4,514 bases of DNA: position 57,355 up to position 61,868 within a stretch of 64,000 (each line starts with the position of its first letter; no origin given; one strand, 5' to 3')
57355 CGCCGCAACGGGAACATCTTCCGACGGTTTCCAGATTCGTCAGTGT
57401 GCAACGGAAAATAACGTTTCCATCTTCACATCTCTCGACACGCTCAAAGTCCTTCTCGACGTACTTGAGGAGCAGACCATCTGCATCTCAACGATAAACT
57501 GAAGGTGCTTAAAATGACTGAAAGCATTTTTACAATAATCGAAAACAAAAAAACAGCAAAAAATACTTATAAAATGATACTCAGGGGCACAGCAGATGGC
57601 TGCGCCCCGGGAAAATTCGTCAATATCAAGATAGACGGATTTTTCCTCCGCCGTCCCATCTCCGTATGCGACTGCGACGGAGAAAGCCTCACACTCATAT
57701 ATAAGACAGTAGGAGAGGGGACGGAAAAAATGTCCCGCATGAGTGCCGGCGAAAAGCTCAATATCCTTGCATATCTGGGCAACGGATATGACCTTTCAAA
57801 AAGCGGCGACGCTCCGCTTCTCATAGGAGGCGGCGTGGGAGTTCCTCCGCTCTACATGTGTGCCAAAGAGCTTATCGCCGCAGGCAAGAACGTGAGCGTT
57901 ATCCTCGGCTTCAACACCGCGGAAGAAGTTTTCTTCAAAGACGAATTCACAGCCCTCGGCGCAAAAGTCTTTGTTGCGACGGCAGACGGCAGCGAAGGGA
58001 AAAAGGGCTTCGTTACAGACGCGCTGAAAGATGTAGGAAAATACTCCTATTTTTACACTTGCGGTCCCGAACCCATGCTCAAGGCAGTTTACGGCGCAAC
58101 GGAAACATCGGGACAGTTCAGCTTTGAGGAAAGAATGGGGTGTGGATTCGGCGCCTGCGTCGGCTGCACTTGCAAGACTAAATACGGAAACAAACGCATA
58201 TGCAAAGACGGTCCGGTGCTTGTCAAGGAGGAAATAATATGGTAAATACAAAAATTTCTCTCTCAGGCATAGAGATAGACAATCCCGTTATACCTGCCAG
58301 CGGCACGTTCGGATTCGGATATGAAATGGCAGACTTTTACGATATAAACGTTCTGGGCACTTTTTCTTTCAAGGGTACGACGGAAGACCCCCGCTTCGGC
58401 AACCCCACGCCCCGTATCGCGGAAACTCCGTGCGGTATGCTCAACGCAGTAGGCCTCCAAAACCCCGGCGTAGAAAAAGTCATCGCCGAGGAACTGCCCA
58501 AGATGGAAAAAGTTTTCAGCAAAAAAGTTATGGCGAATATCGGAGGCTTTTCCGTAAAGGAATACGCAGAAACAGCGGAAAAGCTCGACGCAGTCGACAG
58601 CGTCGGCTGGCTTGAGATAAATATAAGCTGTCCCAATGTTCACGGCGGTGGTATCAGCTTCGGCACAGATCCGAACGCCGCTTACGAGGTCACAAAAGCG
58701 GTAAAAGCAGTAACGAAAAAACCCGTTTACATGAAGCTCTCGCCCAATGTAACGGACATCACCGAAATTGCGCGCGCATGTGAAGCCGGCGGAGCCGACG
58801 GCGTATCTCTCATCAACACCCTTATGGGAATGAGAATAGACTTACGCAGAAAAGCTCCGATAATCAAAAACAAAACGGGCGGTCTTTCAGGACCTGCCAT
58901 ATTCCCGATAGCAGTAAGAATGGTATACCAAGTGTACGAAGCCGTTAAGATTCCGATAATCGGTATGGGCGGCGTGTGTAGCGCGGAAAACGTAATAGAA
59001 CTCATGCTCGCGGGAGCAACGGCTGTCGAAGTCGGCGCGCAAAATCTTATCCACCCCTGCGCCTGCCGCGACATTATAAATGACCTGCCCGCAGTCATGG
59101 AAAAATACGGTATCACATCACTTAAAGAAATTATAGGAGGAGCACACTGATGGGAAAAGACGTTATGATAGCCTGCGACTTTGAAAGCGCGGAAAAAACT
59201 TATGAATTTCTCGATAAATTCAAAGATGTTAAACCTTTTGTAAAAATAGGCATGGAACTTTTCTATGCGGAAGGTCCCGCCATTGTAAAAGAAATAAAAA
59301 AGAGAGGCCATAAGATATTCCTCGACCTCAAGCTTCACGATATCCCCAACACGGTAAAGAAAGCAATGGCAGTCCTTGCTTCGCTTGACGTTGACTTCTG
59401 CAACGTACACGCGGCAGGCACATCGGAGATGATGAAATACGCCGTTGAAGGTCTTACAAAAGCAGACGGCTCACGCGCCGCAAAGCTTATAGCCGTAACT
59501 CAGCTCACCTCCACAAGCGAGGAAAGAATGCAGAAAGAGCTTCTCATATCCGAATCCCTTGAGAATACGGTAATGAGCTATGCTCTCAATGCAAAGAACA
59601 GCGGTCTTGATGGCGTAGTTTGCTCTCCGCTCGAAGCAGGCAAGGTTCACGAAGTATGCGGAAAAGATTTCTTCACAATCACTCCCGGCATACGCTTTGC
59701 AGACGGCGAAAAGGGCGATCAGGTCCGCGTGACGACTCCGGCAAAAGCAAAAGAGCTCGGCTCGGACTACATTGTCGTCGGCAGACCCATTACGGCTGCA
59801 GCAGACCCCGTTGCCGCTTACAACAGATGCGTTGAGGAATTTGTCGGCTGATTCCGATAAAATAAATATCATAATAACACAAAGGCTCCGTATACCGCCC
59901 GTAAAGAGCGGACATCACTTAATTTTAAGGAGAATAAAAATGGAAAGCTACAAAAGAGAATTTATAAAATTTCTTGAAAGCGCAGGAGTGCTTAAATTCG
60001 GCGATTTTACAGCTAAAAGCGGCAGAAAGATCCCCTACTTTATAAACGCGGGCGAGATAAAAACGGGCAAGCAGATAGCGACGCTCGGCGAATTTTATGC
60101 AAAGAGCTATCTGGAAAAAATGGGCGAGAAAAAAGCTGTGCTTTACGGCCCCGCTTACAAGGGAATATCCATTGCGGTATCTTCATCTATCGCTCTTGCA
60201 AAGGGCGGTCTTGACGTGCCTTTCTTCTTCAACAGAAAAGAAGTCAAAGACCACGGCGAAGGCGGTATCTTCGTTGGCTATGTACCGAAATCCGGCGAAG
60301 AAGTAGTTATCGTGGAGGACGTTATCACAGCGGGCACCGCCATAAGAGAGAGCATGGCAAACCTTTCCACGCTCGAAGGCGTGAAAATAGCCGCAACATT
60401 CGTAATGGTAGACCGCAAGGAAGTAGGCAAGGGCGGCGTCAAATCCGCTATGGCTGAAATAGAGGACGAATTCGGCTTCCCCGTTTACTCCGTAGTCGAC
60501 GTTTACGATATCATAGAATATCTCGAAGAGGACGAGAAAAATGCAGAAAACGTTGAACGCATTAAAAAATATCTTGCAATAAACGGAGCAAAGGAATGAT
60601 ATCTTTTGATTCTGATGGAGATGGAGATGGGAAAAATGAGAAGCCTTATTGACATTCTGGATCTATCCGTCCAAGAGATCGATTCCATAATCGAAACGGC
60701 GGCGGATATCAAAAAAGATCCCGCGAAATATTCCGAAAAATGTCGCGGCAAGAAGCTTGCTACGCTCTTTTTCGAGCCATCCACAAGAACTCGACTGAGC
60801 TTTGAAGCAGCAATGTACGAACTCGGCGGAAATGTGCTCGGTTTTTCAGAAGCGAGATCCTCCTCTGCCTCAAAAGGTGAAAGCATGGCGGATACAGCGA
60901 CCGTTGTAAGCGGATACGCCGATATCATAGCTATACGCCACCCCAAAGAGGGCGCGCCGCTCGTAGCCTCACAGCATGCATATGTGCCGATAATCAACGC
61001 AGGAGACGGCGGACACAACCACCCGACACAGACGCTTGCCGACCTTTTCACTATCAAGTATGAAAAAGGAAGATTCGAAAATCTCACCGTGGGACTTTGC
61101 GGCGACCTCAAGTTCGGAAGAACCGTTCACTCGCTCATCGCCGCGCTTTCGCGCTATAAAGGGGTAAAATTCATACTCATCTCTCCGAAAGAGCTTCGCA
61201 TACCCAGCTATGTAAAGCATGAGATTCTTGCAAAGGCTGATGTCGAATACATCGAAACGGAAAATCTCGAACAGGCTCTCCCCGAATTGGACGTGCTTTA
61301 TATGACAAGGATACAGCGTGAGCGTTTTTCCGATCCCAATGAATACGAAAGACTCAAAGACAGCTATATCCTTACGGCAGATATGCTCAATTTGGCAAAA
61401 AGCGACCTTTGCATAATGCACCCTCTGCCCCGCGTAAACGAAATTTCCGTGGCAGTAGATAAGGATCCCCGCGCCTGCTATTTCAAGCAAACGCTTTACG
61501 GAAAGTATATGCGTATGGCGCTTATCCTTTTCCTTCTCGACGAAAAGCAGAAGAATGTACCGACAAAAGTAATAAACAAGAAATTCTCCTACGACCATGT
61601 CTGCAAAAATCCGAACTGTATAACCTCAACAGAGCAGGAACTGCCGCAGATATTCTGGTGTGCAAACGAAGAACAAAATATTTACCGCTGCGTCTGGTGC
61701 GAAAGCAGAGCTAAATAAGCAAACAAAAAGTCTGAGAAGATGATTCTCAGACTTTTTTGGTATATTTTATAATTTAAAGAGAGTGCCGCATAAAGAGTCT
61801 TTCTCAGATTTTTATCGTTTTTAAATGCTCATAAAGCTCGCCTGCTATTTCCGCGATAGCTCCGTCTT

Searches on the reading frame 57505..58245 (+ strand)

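Call 35: search_protein_families(library=pfam, proteins=[window:57505-58245:+], max_evalue=0.00001)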
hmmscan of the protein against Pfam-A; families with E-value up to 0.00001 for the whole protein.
window:57505-58245:+ (246 aa): 2 families
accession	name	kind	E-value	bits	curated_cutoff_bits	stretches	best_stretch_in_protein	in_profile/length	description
PF10418.14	DHODB_Fe-S_bind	-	1.5e-13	50.6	23.9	1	208-244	1-40/41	Iron-sulfur cluster binding domain of dihydroorotate dehydrogenase B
PF00175.26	NAD_binding_1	-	2.7e-08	34.9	22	1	106-195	1-107/109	Oxidoreductase NAD-binding domain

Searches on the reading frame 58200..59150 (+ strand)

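Call 35: search_protein_families(library=pfam, proteins=[window:58200-59150:+], max_evalue=0.00001)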
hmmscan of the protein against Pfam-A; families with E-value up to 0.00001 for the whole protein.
window:58200-59150:+ (316 aa): 3 families
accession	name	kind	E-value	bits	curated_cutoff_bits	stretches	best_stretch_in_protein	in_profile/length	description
PF01180.27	DHO_dh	-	1.1e-83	281.2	27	1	19-300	4-291/291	Dihydroorotate dehydrogenase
PF01207.24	Dus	-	2.8e-06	27.1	20.4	0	105-200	53-153/311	Dihydrouridine synthase (Dus)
PF03060.21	NMO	-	5.7e-06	26.4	28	0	224-284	165-227/331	Nitronate monooxygenase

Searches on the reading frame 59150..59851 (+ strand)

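Call 35: search_protein_families(library=pfam, proteins=[window:59150-59851:+], max_evalue=0.00001)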
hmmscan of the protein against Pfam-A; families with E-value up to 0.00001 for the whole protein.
window:59150-59851:+ (233 aa): 1 family
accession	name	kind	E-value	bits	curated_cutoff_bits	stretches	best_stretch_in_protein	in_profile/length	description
PF00215.30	OMPdecase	-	5.1e-63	213.4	27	1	5-226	3-220/221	Orotidine 5'-phosphate decarboxylase / HUMPS family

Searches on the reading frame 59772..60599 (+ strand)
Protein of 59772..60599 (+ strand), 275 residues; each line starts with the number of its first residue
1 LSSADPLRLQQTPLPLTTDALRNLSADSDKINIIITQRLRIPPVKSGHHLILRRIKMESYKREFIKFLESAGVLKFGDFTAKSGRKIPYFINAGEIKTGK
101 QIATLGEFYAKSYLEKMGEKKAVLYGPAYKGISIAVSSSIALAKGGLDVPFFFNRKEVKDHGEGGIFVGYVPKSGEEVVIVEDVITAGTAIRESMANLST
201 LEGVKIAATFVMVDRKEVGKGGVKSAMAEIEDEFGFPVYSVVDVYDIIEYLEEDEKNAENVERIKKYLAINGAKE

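Call 35: search_protein_families(library=pfam, proteins=[window:59772-60599:+], max_evalue=0.00001)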
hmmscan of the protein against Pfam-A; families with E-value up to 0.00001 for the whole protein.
window:59772-60599:+ (275 aa): 1 family
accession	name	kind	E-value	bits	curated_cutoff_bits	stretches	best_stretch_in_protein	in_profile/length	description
PF00156.33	Pribosyltran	-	8.7e-10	38.6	26.3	1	94-217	3-128/158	Phosphoribosyl transferase domain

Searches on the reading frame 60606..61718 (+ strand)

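Call 35: search_protein_families(library=pfam, proteins=[window:60606-61718:+], max_evalue=0.00001)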
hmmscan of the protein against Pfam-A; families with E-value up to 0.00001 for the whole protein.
window:60606-61718:+ (370 aa): 3 families
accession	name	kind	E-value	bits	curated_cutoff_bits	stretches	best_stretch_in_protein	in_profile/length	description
PF02729.26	OTCace_N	-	3.7e-49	167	29.9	1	12-151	1-147/148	Aspartate/ornithine carbamoyltransferase, carbamoyl-P binding domain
PF00185.30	OTCace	-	1.9e-28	99.9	29.4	1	159-309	2-156/157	Aspartate/ornithine carbamoyltransferase, Asp/Orn binding domain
PF02748.20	PyrI_C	-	6e-08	32.9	23.4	1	333-368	8-42/48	Aspartate carbamoyltransferase regulatory chain, metal binding domain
